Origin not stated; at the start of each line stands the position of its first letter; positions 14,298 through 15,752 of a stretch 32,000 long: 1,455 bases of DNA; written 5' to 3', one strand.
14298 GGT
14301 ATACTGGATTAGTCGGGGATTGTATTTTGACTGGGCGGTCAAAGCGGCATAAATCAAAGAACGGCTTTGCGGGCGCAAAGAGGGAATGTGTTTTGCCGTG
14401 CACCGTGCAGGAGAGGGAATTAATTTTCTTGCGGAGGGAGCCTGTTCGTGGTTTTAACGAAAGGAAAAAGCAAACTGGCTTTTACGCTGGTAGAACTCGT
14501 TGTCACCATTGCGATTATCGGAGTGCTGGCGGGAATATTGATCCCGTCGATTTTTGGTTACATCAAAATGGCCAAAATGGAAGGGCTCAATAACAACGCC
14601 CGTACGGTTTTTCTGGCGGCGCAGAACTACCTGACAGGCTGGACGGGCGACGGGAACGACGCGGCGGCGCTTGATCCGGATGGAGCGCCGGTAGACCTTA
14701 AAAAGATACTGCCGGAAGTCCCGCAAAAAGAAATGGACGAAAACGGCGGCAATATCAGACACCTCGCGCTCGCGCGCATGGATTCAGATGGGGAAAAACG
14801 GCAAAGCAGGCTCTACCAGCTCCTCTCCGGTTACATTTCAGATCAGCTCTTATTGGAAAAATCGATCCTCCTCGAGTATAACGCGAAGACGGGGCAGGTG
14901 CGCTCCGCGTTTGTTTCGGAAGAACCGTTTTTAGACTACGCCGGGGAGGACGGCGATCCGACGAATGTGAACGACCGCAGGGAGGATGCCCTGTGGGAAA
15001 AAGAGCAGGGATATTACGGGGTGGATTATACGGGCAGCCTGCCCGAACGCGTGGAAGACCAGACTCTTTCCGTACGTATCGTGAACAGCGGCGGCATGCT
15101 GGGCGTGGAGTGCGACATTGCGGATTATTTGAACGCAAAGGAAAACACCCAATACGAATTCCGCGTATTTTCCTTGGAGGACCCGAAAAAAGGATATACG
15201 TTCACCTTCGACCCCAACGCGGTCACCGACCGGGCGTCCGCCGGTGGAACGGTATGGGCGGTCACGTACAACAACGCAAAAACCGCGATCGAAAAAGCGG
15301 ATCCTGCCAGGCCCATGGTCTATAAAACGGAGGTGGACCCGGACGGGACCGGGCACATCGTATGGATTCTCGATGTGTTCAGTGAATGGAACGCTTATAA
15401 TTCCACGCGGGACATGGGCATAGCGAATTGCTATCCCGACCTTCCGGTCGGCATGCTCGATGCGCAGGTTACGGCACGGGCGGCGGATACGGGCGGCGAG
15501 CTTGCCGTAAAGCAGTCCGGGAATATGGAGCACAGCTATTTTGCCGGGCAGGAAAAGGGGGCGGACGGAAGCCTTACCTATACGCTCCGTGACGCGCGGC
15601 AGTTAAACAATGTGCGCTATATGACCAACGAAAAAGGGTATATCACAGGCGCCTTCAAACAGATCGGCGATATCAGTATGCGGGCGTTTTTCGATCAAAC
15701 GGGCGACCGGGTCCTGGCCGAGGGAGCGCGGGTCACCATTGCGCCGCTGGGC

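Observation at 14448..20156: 1902-aa protein combining a type IV prepilin N-terminus with about 20 GLUG-type repeats: candidate giant modular pilin / pilus-displayed adhesin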

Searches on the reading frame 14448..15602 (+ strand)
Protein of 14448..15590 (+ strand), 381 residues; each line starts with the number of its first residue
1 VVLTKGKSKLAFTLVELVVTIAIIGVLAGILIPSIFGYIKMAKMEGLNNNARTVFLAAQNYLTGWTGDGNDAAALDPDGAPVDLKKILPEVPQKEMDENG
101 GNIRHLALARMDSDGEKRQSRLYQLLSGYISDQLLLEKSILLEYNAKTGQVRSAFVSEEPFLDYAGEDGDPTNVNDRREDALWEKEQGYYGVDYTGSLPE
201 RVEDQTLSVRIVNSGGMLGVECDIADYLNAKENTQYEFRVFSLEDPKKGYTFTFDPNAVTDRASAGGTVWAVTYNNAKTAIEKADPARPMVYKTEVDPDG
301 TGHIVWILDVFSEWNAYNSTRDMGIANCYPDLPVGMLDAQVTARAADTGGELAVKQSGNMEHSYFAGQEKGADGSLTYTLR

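Call 15: find_homologous_proteins(query=window:14448-15590:+, max_evalue=0.001)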
Query window:14448-15590:+ (381 aa): 24 proteins with E <= 0.001 among 8000 candidates.
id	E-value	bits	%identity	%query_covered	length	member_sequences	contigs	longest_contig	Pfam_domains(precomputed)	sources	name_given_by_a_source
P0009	8.0e-149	514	100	61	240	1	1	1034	PF07963.18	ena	-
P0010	6.8e-124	432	84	64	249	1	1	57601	-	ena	-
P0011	1.9e-6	45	37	24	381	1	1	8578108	PF07963.18,PF07596.17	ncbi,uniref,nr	ncbi:hypothetical protein CA13_02090 [Planctomycetes bacterium CA13]|uniref:DUF1559 domain-containin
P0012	4.1e-6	44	55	14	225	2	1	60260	PF07963.18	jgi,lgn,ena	-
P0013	7.8e-6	43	56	14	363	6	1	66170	PF07963.18,PF07596.17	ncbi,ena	-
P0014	1.7e-5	42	37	25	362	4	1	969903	PF07596.17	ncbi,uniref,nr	ncbi:hypothetical protein Poly21_48310 [Allorhodopirellula heiligendammensis]|uniref:DUF1559 domain-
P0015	3.2e-5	41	55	14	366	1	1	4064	PF07596.17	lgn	-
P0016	3.6e-5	41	52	14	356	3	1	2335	PF07596.17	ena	-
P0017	5.1e-5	41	49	15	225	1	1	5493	PF07963.18,PF07596.17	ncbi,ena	-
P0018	6.4e-5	40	35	25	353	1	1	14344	PF07963.18,PF07596.17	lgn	-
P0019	2.0e-4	39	37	22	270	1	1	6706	PF07596.17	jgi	jgi:prepilin-type N-terminal cleavage/methylation domain-containing protein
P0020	2.1e-4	39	49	16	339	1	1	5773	PF07963.18,PF07596.17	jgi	jgi:prepilin-type N-terminal cleavage/methylation domain-containing protein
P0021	3.1e-4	38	49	14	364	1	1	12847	PF07963.18,PF07596.17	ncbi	ncbi:MAG: DUF1559 domain-containing protein [Rubripirellula sp.]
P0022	3.1e-4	38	44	16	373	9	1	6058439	PF07963.18,PF07596.17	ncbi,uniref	ncbi:DUF1559 family PulG-like putative transporter [Aeoliella sp. SH292]|uniref:DUF1559 family PulG-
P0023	5.6e-4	37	49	14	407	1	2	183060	PF07963.18,PF07596.17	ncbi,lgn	-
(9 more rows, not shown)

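Call 21: search_solved_structures(query=A2, max_evalue=10, show_alignments=3)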
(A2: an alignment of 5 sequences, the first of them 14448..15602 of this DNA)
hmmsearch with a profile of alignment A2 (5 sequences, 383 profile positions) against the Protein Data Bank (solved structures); distinct sequences matched with E-value up to 10: 21.
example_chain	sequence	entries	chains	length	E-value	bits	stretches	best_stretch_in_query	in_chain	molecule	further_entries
9egp_A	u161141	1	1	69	1.2e-07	34.2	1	4-45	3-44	Geopilin domain 1 protein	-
8pfb_G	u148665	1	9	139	3.4e-07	32.7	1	12-63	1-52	Type IV pilin PilE1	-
7tgg_A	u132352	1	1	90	1.4e-06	30.7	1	3-50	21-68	Geopilin domain 1 protein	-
2m7g_A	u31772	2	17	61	2.7e-05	26.5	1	12-52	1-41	Geopilin domain 1 protein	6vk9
8tj2_C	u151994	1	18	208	4.9e-05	25.6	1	12-63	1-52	Type IV major pilin protein PilA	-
8tob_GA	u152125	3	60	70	8.2e-05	24.9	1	13-47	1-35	Fimbrial protein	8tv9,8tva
3sok_A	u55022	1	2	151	0.00011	24.5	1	12-47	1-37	Fimbrial protein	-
5kua_A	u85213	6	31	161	0.00011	24.5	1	12-73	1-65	pilin | Neisseria meningitidis PilE variant SB-GATDH | Neisseria meningitidis PilE, SB-DATDH variant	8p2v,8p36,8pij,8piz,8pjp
9laa_A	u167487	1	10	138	0.00013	24.2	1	6-42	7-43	Type IV pilin protein PilA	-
6xxd_A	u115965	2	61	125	0.00013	24.2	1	12-43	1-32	PilA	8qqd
1oqw_A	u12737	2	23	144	0.00016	23.9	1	12-42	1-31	Fimbrial protein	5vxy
8p3b_A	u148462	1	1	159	0.00018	23.7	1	12-73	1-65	Fimbrial protein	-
8tum_e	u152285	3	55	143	0.00022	23.4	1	12-41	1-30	Type IV major pilin protein PilA | Pilin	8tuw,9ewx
2hi2_A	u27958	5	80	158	0.0004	22.6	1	12-45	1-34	Fimbrial protein | PilA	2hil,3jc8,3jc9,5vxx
1ay2_A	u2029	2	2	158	0.00047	22.4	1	12-45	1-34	TYPE 4 PILIN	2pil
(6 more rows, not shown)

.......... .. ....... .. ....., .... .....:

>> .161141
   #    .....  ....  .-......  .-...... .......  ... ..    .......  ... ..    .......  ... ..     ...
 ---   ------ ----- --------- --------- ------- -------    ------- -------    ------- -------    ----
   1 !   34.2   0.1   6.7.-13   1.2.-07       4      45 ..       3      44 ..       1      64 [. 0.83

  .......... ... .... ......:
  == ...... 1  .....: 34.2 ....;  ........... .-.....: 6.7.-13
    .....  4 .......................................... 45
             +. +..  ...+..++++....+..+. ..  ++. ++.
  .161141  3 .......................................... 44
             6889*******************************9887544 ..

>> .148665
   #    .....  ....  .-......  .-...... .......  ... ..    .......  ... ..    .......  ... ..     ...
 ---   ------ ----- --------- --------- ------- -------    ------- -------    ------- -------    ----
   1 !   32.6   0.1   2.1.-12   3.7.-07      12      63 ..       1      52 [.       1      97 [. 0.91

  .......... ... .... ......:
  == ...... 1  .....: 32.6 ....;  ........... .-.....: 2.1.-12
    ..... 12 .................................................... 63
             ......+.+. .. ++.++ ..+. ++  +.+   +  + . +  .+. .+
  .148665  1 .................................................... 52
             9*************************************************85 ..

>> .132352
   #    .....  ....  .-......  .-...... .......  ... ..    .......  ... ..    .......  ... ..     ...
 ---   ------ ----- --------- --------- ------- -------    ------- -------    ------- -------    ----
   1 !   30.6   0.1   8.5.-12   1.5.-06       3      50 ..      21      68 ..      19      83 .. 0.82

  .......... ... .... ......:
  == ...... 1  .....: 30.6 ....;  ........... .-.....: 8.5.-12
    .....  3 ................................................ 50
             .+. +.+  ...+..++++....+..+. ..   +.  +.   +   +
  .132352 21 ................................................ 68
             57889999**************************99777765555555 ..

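Call 30: predict_structure(alignment_id=A2)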
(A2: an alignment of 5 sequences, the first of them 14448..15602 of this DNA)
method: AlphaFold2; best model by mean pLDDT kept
length: 385 residues; sequences in the alignment: 5
mean_pLDDT: 52.6   pTM: 0.38
mean pLDDT of the five models: 52.6, 44.0, 41.3, 41.2, 31.6
residues with pLDDT >= 90: 0; 70-90: 46; 50-70: 189; < 50: 150
segments of 3 or more residues with pLDDT < 50: 1-12, 33-42, 64-69, 178-206, 225-231, 258-272, 286-289, 294-302, 309-330, 333-335, 358-371, 374-385
pLDDT, mean of each block of 10 residues (from residue 1): 35 62 62 45 53 61 46 58 59 57 73 71 71 75 70 65 54 48 37 29 43 53 46 63 63 54 34 51 51 45 50 27 37 56 67 56 40 41 31
secondary structure, 60 per line:
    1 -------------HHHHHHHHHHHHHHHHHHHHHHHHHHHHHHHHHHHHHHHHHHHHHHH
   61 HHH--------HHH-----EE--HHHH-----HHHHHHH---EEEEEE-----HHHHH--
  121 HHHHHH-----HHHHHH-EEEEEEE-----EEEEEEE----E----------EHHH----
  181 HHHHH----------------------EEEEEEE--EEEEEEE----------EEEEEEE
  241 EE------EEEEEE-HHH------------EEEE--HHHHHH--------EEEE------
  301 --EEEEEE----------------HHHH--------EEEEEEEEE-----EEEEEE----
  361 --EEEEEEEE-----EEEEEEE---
elements in order: H14-63 H84-87 H93-99 E103-108 H114-118 H121-126 H132-137 E139-145 E151-157 H181-185 E208-214 E217-223 E234-242 E249-254 E271-274 H277-282 E291-294 E303-308 H325-328 E337-345 E351-356 E363-370 E376-382

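Call 33: search_protein_representatives(alignment_id=A3)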
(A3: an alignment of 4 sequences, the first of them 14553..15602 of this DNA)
Query: 4 sequences, 347 profile positions. Proteins with E-value up to 0.001 (for the whole library): 222; up to 1e-10: 79; up to 1e-30: 11. The best 150 are listed.
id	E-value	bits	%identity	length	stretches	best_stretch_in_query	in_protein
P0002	3.8e-204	693.7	-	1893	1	1-347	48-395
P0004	4.3e-179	611.3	-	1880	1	2-347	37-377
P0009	1.1e-108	379.7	-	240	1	1-197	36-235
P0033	5.5e-54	199.9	-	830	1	2-347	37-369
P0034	4.1e-53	197.0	-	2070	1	1-347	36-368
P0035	5.1e-47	177.0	-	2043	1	50-347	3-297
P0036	2.0e-37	145.4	-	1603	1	2-347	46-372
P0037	3.8e-33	131.4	-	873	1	1-344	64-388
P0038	2.0e-32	129.0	-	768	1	1-346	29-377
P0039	2.5e-31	125.4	-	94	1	105-178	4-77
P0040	4.4e-31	124.6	-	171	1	147-293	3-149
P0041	1.7e-28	116.0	-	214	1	2-161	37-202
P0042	7.6e-28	113.9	-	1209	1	3-346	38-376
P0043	8.5e-28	113.8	-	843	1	2-336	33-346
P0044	3.9e-27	111.6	-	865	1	1-272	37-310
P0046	1.7e-25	106.2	-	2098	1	1-347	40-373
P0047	2.7e-25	105.6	-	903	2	1-179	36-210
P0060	8.2e-20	87.5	-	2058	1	2-177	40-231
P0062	1.3e-19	86.9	-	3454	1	2-161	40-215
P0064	1.4e-19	86.8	-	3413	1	3-206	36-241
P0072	5.1e-17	78.3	-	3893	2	73-160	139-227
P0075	7.3e-17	77.8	-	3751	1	2-158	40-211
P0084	4.1e-15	72.0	-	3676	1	2-341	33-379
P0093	6.2e-14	68.2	-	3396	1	2-334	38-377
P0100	9.5e-12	61.0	-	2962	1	2-347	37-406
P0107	9.2e-11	57.7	-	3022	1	2-185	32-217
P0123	1.6e-09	53.7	-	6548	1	62-183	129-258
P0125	1.8e-09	53.5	-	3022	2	65-177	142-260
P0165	8.9e-07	44.6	-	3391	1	61-163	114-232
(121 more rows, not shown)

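Call 37: fold_search(model_id=the predicted structure, library=pdb)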
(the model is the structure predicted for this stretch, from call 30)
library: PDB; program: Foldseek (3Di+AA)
matches with E <= 10: 1469; with E <= 0.001: 0
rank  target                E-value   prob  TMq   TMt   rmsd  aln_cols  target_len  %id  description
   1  7btk_C                2.4e-03  0.98  0.18  0.08  11.9       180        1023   12  E.coli beta-galactosidase (E537Q) in complex with fluorescent probe KSA01 (released 2021-03-03)
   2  4re1_A                3.0e-03  0.85  0.15  0.24  12.1       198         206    8  Crystal structure of human TEAD1 and disulfide-engineered YAP (released 2014-11-19)
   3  4ttg_A                3.2e-03  0.94  0.17  0.07  11.8       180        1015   11  Beta-galactosidase (E. coli) in the presence of potassium chloride. (released 2015-03-25)
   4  3dym_A                3.4e-03  0.95  0.16  0.07  12.1       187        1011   13  E. coli (lacZ) beta-galactosidase (H418E) (released 2008-10-28)
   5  3asw_A                3.6e-03  0.47  0.15  0.18  14.8       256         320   11  Structural and biochemical characterization of ClfB:ligand interactions (released 2011-05-04)
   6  8a0u_B                3.8e-03  0.85  0.15  0.24  12.3       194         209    9  Crystal structure of TEAD3 in complex with CPD4 (released 2022-08-17)
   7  5hgu_B                4.8e-03  0.85  0.15  0.24  13.2       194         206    9  Crystal structure of human transcription factor TEAD2 in complex with palmitate (released 2016-02-17)
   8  7cnl_D                4.8e-03  0.82  0.15  0.24  12.6       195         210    8  Crystal structure of TEAD3 in complex with VT105 (released 2021-04-28)
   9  9nmt_A                4.8e-03  0.60  0.14  0.17  17.6       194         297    6  ML418 bound inwardly rectifying potassium channel Kir7.1 R162Q mutant (released 2026-01-28)
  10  3vd3_A                5.1e-03  0.95  0.18  0.08  11.5       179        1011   11  E. coli (lacZ) beta-galactosidase (N460D) (released 2012-04-11)
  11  6ngg_A                5.1e-03  0.92  0.17  0.41   8.4       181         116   10  Crystal structure of human CD160 V58M mutant (released 2019-07-03)
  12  5dq8_B                5.4e-03  0.80  0.14  0.23  13.2       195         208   12  Crystal structure of human transcription factor TEAD2 in complex with flufenamic acid (released 2015-11-25)
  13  6kuz_A                5.7e-03  0.96  0.17  0.07  12.0       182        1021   12  E.coli beta-galactosidase (E537Q) in complex with fluorescent probe KSL01 (released 2020-07-08)
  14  3muy_1                5.7e-03  0.92  0.17  0.07  11.6       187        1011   13  E. coli (lacZ) beta-galactosidase (R599A) (released 2011-03-16)
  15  3iaq_A                6.1e-03  0.93  0.17  0.07  11.6       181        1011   13  E. coli (lacz) beta-galactosidase (E416V) (released 2009-12-29)
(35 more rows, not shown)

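Call 38: list_cluster_members(proteins=[P0123, P0072, P0034, P0046, P0036, P0033, P0064, P0084, P0038, P0100])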
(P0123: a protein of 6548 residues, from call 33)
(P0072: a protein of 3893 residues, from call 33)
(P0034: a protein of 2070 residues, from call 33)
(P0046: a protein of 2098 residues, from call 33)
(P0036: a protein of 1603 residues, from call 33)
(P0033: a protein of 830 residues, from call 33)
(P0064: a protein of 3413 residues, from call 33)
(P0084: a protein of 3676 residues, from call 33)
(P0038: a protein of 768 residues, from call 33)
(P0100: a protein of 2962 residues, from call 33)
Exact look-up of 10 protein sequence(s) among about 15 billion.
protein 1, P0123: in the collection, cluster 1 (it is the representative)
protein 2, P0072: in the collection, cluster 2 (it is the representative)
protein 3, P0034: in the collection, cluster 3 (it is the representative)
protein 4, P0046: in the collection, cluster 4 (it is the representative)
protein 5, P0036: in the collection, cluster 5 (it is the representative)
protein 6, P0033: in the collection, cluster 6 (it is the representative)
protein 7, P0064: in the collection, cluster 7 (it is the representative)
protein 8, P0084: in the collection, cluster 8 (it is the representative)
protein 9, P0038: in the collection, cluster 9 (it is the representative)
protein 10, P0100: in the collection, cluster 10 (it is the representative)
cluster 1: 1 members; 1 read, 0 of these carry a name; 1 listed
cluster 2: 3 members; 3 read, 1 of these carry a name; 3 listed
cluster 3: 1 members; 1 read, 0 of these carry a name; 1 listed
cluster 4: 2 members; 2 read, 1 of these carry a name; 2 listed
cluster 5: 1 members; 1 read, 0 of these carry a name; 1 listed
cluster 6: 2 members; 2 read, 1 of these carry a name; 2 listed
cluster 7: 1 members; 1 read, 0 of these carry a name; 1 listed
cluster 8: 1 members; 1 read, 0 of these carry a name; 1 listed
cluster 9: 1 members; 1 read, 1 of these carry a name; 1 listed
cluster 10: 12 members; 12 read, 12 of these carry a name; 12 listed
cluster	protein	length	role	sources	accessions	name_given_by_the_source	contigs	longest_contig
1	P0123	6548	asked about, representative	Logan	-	-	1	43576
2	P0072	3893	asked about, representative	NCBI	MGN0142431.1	MAG: prepilin-type N-terminal cleavage/methylation domain-containing protein [Roseburia ...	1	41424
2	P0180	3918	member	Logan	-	-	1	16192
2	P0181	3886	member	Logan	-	-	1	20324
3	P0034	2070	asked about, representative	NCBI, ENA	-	-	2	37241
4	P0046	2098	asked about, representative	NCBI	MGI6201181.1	MAG: pilus assembly FimT family protein, partial [Christensenellales bacterium]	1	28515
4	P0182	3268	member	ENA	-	-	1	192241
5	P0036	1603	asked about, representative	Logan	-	-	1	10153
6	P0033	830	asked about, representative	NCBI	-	-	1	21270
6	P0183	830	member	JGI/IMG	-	prepilin-type N-terminal cleavage/methylation domain-containing protein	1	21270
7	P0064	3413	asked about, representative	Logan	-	-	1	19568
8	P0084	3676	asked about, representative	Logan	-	-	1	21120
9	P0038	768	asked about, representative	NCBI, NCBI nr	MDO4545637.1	MAG: prepilin-type N-terminal cleavage/methylation domain-containing protein, partial ... | prepilin-type N-terminal cleavage/methylation domain-containing protein [Bacillota ...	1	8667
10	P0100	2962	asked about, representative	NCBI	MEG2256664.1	MAG: prepilin-type N-terminal cleavage/methylation domain-containing protein ...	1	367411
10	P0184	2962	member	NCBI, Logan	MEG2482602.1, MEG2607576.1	MAG: prepilin-type N-terminal cleavage/methylation domain-containing protein ...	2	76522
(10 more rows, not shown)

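Call 43: find_encoding_contigs(protein=P0100, flank=10000, max_places=2)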
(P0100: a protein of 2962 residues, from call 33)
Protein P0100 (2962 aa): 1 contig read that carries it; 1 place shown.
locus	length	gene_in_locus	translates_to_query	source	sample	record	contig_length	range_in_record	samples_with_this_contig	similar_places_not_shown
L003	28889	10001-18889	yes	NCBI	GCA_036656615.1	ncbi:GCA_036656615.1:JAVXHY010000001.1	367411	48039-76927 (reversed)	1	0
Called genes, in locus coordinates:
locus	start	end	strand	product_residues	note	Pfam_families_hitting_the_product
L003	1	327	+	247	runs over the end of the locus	PF00106:adh_short, PF08659:KR, PF23441:SDR, PF13561:adh_short_C2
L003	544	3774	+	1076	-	PF25596:CPSase_L_D1, PF02222:ATP-grasp, PF02786:CPSase_L_D2, PF02787:CPSase_L_D3, PF25596:CPSase_L_D1, PF02222:ATP-grasp, PF02786:CPSase_L_D2, PF02142:MGS, +7 more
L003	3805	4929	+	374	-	PF02608:Bmp, PF13407:Peripla_BP_4 (weak), PF02608:Bmp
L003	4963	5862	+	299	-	PF04286:DUF445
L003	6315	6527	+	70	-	-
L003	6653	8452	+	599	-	PF00005:ABC_tran, PF03308:MeaB (faint), PF13555:AAA_29 (faint), PF00006:ATP-synt_ab (faint), PF13304:AAA_21 (weak), PF12848:ABC_tran_Xtn, PF00005:ABC_tran, PF16326:ABC_tran_CTD, +3 more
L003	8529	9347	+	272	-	PF13263:PHP_C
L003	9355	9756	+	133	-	PF07963:N_methyl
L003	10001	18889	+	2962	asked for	PF07963:N_methyl, PF07581:Glug (faint)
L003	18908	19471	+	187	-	-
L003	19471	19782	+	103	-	PF07963:N_methyl (weak)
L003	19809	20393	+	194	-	-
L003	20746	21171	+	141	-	PF07963:N_methyl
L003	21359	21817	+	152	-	PF07963:N_methyl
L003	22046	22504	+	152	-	-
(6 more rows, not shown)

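Call 44: find_encoding_contigs(protein=P0072, flank=10000, max_places=2)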
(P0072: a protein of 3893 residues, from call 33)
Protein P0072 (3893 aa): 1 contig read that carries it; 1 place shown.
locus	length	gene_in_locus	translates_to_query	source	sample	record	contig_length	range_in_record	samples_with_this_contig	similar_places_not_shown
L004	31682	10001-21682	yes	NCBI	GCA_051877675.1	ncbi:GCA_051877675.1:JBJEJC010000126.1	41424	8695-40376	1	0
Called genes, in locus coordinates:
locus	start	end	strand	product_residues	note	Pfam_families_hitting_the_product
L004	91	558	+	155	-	-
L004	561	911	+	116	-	-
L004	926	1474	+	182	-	PF07963:N_methyl (weak)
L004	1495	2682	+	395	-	PF28597:T2SSF_N, PF00482:T2SSF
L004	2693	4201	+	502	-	PF11104:PilM_2 (faint)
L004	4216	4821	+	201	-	-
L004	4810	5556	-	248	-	PF06750:A24_N_bact, PF01478:Peptidase_A24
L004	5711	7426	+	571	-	PF05157:MshEN, PF00437:T2SSE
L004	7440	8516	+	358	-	PF00437:T2SSE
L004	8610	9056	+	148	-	PF07963:N_methyl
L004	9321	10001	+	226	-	-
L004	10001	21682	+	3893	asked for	PF07963:N_methyl (weak)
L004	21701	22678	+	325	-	PF01244:Peptidase_M19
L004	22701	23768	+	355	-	PF07719:TPR_2 (faint), PF13371:TPR_9 (faint), PF13424:TPR_12 (faint), PF00515:TPR_1 (faint), PF07721:TPR_4 (faint), PF13174:TPR_6 (faint), PF13432:TPR_16 (weak), PF13432:TPR_16 (weak), +7 more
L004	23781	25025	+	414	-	PF00025:Arf (faint), PF03193:RsgA_GTPase (faint), PF13167:GTP-bdg_N, PF16360:GTP-bdg_M, PF00350:Dynamin_N (faint), PF01926:MMR_HSR1, PF02421:FeoB_N (weak)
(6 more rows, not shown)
